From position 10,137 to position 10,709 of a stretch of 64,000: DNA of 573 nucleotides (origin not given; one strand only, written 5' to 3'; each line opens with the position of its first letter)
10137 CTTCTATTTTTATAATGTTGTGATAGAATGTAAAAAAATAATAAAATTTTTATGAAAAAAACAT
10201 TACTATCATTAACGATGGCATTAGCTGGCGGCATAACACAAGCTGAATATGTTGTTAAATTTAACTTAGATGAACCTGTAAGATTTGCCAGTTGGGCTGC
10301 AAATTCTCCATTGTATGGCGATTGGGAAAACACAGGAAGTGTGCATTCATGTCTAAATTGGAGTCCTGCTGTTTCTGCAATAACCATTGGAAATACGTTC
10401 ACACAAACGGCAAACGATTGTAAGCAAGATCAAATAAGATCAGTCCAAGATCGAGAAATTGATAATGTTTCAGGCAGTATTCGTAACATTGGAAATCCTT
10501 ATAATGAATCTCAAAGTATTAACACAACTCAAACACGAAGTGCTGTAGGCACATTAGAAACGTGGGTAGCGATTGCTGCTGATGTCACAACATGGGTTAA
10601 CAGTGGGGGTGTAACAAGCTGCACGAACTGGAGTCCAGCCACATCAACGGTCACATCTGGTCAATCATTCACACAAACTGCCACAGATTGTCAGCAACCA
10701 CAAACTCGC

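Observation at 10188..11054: Family of secreted proteins built from a roughly 90-aa Cys-containing repeat module (four genes, seven modules in the window)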

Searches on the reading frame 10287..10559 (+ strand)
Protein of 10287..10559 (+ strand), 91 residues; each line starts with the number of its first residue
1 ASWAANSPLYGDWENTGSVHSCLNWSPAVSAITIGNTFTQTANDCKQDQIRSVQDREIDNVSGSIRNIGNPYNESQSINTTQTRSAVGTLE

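Call 16: find_homologous_proteins(query=A1, max_evalue=0.001)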
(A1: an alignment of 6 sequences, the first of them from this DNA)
Query A1 (6 sequences) (91 aa, profile of the alignment): 2 proteins with E <= 0.001 among 277 candidates.
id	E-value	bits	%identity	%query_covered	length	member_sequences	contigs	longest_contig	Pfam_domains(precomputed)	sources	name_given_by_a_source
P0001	8.4e-45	168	55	98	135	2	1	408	-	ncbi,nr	ncbi:hypothetical protein G6551_18100, partial [Pseudomonas stutzeri]|nr:hypothetical protein [Stutz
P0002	1.6e-20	90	62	49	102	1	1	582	-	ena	-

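Call 29: search_protein_representatives(alignment_id=A1)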
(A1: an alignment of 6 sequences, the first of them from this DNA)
Query: 6 sequences, 92 profile positions. Proteins with E-value up to 0.001 (for the whole library): 622; up to 1e-10: 412; up to 1e-30: 134. The best 150 are listed.
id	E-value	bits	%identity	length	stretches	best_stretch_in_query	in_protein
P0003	1.0e-219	727.3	-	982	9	3-92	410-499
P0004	4.2e-201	667.7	-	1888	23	2-89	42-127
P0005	2.5e-173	578.7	-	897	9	3-91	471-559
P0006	3.4e-156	523.7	-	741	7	3-92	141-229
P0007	3.2e-152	511.0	-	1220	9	3-79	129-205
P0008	8.9e-148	496.7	-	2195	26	3-91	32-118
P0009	2.8e-136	459.9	-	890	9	3-91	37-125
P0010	1.4e-134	454.5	-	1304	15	2-81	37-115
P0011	1.6e-122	415.8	-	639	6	1-91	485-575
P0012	3.1e-122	414.9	-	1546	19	2-89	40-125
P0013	1.1e-117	400.2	-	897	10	11-92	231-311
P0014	5.0e-117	398.2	-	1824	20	10-85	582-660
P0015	2.8e-116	395.8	-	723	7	3-91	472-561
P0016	7.2e-116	394.5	-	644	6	3-92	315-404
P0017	5.7e-100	343.5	-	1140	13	3-85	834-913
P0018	8.1e-98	336.6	-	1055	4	3-92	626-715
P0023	4.2e-85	295.8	-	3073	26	3-91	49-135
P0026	2.7e-80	280.5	-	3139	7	2-90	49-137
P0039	1.5e-69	246.0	-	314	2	1-91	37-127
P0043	1.3e-64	230.2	-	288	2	2-91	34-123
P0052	7.8e-61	218.1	-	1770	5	3-78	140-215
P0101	1.4e-40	153.2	-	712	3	3-78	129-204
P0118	5.2e-35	135.3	-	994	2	3-92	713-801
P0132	1.6e-31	124.1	-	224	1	1-91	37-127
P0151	7.8e-29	115.5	-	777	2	3-91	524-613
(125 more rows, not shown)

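Call 32: search_protein_families(library=pfam, proteins=[P0018, P0026, P0052, P0118, P0151, P0101, P0007], max_evalue=0.001)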
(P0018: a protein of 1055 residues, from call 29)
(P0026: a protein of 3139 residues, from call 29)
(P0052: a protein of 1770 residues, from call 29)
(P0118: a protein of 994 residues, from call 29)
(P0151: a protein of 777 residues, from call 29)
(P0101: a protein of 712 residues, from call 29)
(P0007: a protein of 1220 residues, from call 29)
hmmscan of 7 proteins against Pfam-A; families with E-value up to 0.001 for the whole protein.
P0018 (1055 aa): 0 families

P0026 (3139 aa): 1 family
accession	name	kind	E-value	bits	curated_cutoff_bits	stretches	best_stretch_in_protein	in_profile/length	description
PF07495.19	Y_Y_Y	-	4.1e-10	39.8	26.6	0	881-918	25-62/65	Y_Y_Y domain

P0052 (1770 aa): 1 family
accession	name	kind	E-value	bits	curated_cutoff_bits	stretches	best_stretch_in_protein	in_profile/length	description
PF23664.1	Ig_Pom152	-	5.1e-08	33.6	27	0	515-563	38-88/106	Nucleoporin pom152-like, immunoglobulin-like domain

P0118 (994 aa): 1 family
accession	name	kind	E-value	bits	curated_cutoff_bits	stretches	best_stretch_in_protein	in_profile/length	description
PF23260.1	TSP1_2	-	3.5e-07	30.4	27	0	733-765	32-64/66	SEMA5B-like, TSP-1 type 1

P0151 (777 aa): 0 families

P0101 (712 aa): 1 family
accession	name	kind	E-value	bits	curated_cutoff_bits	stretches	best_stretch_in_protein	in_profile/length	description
PF08329.16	ChitinaseA_N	-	1.1e-06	28.8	21.2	1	320-387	46-109/133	Chitinase A, N-terminal domain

P0007 (1220 aa): 0 families

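Call 37: list_cluster_members(proteins=[P0003, P0004, P0008, P0023, P0026, P0043, P0039, P0132, P0118, P0052])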
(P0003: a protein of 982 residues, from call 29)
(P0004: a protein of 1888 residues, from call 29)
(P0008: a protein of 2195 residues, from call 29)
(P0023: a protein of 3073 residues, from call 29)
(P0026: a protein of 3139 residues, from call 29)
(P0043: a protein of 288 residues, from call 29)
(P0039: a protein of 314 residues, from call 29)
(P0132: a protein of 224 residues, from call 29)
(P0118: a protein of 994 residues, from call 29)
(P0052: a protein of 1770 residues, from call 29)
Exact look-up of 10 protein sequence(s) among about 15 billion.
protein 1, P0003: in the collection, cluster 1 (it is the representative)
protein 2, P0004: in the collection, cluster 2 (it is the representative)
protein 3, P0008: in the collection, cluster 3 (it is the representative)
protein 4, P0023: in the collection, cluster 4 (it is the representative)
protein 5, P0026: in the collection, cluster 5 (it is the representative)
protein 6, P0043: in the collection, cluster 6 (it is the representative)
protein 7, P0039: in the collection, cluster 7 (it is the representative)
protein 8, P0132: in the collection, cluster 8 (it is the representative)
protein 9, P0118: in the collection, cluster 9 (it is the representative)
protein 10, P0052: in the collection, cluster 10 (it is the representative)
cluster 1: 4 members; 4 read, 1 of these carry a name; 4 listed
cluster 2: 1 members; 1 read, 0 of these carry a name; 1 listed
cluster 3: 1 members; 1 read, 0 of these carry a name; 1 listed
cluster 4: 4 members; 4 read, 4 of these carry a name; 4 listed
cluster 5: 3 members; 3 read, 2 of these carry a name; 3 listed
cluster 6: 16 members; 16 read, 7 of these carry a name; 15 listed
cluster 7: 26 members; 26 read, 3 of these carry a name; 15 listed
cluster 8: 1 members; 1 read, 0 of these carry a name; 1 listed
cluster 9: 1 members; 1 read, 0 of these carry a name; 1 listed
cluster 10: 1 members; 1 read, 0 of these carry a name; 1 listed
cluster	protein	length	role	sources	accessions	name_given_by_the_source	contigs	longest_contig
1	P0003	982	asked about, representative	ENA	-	-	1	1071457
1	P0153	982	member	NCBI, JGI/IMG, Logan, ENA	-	hypothetical protein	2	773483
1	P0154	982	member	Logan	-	-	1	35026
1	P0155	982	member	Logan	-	-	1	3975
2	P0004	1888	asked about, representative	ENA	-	-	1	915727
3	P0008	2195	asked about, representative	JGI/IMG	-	-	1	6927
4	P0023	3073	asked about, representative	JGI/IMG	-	hypothetical protein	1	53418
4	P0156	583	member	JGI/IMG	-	hypothetical protein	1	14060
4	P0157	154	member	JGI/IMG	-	hypothetical protein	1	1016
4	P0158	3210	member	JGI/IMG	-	hypothetical protein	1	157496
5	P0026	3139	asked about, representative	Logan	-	-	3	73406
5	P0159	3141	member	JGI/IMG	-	hypothetical protein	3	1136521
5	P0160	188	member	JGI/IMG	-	hypothetical protein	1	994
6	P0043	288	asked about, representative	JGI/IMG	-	hypothetical protein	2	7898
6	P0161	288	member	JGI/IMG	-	hypothetical protein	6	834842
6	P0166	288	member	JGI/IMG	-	hypothetical protein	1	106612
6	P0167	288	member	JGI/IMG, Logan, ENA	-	-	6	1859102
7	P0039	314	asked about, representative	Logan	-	-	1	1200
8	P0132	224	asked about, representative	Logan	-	-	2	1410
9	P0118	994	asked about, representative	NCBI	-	-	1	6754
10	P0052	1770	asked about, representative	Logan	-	-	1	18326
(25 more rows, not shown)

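Call 38: search_protein_families(library=ncbifam, proteins=[P0003, P0118, P0006], max_evalue=0.01)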
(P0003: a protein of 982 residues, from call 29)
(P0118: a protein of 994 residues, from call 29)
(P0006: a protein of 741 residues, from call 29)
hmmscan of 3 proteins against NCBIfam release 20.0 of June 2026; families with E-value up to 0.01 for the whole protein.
P0003 (982 aa): 0 families

P0118 (994 aa): 0 families

P0006 (741 aa): 0 families

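Call 42: find_encoding_contigs(protein=P0167, flank=10000, max_places=6)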
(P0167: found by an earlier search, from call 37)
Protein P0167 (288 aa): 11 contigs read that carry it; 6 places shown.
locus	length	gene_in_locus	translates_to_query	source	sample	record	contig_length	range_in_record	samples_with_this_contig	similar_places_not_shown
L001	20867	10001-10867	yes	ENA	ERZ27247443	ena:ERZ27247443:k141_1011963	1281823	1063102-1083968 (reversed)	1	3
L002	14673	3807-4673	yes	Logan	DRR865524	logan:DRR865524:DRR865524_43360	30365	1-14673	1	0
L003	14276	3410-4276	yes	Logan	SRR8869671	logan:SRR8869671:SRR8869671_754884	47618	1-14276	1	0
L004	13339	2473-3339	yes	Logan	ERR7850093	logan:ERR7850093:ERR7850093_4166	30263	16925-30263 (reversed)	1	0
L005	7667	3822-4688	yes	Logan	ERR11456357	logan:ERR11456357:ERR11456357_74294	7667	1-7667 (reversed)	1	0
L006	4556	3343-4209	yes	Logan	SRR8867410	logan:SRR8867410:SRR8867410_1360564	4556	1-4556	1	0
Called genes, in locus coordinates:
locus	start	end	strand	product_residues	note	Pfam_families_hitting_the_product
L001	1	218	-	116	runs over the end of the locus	-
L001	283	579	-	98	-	-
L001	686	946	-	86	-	-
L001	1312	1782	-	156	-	-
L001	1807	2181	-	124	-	-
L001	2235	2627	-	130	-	-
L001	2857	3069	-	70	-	-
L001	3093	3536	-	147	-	-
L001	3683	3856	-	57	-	-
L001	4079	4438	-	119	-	-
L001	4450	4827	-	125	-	-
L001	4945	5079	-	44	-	-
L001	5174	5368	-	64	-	-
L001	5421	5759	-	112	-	-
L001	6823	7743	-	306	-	PF10988:DUF2807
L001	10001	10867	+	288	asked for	-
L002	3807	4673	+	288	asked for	-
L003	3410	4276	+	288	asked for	-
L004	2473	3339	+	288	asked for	-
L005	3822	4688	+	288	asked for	-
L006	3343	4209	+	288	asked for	-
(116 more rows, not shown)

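Call 59: find_encoding_contigs(protein=P0003, flank=10000, max_places=2)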
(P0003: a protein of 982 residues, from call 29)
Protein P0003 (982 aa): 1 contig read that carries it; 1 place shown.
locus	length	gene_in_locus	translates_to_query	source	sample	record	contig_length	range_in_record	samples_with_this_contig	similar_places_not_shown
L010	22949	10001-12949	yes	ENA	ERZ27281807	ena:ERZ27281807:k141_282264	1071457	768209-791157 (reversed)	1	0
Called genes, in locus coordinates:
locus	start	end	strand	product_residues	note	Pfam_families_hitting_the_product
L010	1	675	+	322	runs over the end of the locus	PF21762:DEDDh_C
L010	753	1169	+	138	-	PF22885:DUF7020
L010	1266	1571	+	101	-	-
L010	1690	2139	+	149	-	-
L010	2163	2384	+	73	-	-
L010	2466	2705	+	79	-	-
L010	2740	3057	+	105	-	-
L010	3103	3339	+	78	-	-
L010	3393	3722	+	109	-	-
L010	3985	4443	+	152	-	-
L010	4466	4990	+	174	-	-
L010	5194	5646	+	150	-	PF05981:CreA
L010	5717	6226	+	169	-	-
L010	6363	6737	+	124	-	-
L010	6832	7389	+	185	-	-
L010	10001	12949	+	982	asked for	-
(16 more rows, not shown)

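Call 81: search_dna_similar(collection=phages, query=P0003, mode=protein, max_evalue=0.001, max_rows=15)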
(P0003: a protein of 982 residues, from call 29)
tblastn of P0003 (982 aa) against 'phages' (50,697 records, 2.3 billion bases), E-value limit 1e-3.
No match.

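Call 87: search_dna_similar(collection=plasmids, query=P0003, mode=protein, max_evalue=0.00001, max_rows=40, rows=spread)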
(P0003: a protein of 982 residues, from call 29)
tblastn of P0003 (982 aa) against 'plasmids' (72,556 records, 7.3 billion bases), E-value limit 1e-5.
Records with a match: 101; places in all: 231; records where one place covers at least 80% of the query: 7.
Best place of each record, by identity: <60% 101.
By first word of the organism name: Pseudomonas 91; Vibrio 9; Stutzerimonas 1.
By predicted mobility (MOB-suite, as given by PLSDB): non-mobilizable 73; conjugative 23; mobilizable 5.
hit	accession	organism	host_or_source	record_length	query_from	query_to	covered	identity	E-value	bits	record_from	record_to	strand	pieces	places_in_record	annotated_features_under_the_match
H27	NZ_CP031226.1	Pseudomonas amygdali pv. lachrymans str. M301315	-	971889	47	864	83%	48.3%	0e+0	608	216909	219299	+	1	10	hypothetical protein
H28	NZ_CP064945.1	Pseudomonas fulva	Homo sapiens,bile specimen,bile ...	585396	50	896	66%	44.3%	6e-17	549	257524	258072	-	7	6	hypothetical protein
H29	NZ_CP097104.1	Pseudomonas sp. NY11382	Homo sapiens,Airway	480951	50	896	73%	39.7%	1e-16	533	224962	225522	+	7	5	invasin domain 3-containing protein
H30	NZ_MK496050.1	Pseudomonas sp.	-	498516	50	857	65%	42.8%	3e-16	531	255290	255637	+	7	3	none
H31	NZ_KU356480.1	Vibrio parahaemolyticus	shrimp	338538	26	857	85%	29.9%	3e-20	295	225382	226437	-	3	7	hypothetical protein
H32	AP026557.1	Vibrio alginolyticus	shrimp,shrimp food,homogenised shrimp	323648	47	897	87%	29.0%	2e-18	289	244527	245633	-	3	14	hypothetical protein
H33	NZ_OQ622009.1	Vibrio parahaemolyticus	-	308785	26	820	81%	30.2%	1e-20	270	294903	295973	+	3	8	hypothetical protein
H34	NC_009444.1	Pseudomonas fluorescens SBW25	-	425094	47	857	56%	41.9%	2e-14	449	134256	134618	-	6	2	none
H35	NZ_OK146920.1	Vibrio alginolyticus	-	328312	47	786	75%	29.1%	5e-22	191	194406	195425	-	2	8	hypothetical protein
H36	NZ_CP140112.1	Pseudomonas aeruginosa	Homo sapiens,central venous ...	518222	139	770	37%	39.6%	1e-9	269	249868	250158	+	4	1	Ig-like domain-containing protein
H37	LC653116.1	Pseudomonas aeruginosa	-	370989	139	770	37%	39.6%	1e-9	269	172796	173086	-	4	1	hypothetical protein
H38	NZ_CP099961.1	Pseudomonas aeruginosa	Homo sapiens,sputum,sputum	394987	139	770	37%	39.6%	1e-9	269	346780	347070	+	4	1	Ig-like domain-containing protein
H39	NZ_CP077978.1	Pseudomonas aeruginosa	Homo sapiens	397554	139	770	37%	39.6%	1e-9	269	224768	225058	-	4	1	Ig-like domain-containing protein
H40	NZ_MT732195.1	Pseudomonas aeruginosa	-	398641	139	770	37%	39.6%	1e-9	269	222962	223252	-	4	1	Ig-like domain-containing protein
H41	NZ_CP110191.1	Pseudomonas aeruginosa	Homo sapiens,sputum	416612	139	770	37%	39.6%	1e-9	269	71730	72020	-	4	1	Ig-like domain-containing protein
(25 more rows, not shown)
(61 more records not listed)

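Call 102: find_encoding_contigs(protein=P0004, flank=9000, max_places=1)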
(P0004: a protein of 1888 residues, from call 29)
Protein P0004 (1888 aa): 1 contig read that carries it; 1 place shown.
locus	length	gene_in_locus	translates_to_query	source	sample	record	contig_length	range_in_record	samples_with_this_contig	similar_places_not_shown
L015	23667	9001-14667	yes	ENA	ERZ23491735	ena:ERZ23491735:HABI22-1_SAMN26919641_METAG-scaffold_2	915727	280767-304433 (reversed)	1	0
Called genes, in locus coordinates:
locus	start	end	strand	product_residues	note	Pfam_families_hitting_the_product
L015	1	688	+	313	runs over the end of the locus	-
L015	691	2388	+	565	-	PF00082:Peptidase_S8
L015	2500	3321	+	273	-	PF14243:R2K_3, PF18299:R2K_2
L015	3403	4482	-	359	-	PF00487:FA_desaturase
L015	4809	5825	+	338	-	-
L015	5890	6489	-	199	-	-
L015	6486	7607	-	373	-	PF00487:FA_desaturase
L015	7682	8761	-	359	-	PF00487:FA_desaturase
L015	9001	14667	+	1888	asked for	PF23260:TSP1_2 (faint), PF15341:SLX9 (faint)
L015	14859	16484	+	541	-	PF23260:TSP1_2 (faint)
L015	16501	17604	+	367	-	-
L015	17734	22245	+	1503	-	PF23260:TSP1_2 (faint)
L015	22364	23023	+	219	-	PF01027:Bax1-I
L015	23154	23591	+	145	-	PF14567:SUKH_5, PF09346:SMI1_KNR4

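Call 103: find_encoding_contigs(protein=P0159, flank=9000, max_places=1)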
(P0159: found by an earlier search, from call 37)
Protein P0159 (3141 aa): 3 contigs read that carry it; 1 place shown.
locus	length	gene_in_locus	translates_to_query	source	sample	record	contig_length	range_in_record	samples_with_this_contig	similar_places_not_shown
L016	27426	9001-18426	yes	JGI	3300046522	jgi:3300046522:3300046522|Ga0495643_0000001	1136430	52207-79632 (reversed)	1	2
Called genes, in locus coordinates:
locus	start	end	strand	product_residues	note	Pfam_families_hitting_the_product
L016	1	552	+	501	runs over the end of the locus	-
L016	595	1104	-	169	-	PF10027:DUF2269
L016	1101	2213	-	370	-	PF03435:Sacchrp_dh_NADP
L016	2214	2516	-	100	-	-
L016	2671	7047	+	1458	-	PF25965:Beta-barrel_ALG44 (faint)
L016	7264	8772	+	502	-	-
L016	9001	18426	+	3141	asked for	PF07495:Y_Y_Y (faint)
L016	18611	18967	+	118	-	-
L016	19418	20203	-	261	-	-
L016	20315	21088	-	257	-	-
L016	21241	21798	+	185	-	PF03691:UPF0167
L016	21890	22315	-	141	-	-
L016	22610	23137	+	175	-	PF18760:ART-PolyVal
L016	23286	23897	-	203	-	-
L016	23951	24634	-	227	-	-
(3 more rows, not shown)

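Call 104: get_annotated_region(hit=H32, flank=9000)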
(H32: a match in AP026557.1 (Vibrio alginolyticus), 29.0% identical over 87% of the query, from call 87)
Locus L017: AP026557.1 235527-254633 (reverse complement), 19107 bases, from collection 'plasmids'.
description: Vibrio alginolyticus VA20-8B-3 plasmid pVA20-8B-3 DNA, complete sequence
organism: Vibrio alginolyticus (NCBI taxid 663)
taxonomy: Bacteria; Pseudomonadota; Gammaproteobacteria; Vibrionales; Vibrionaceae; Vibrio; Vibrio alginolyticus
host: -; source: shrimp,shrimp food,homogenised shrimp; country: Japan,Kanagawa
typing (MOB-suite, as given by PLSDB): non-mobilizable; replicon IncC
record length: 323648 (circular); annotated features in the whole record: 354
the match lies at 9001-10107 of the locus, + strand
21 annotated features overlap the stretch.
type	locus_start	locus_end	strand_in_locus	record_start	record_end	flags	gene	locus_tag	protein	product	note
CDS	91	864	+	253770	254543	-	-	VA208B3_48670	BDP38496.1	hypothetical protein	-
CDS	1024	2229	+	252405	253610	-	-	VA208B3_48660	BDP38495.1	hypothetical protein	-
CDS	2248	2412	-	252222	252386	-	-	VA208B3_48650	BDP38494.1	hypothetical protein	-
CDS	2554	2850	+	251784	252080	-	-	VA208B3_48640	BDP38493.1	hypothetical protein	-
CDS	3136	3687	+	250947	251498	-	-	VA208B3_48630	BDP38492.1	cytochrome b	-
CDS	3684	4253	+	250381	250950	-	-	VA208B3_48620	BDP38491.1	UPF0312 protein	-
CDS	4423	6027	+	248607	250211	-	-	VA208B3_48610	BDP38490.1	hypothetical protein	-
CDS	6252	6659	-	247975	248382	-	-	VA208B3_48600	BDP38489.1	hypothetical protein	-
CDS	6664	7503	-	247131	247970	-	-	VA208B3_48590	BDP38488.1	hypothetical protein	-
CDS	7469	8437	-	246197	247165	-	-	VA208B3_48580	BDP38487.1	hypothetical protein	-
CDS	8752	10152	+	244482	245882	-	-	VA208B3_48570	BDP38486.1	hypothetical protein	-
CDS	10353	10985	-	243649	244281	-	-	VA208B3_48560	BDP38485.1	hypothetical protein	-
CDS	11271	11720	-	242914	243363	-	-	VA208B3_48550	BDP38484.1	hypothetical protein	-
CDS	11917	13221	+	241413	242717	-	-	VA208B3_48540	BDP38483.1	hypothetical protein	-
CDS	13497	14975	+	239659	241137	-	-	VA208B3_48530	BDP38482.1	hypothetical protein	-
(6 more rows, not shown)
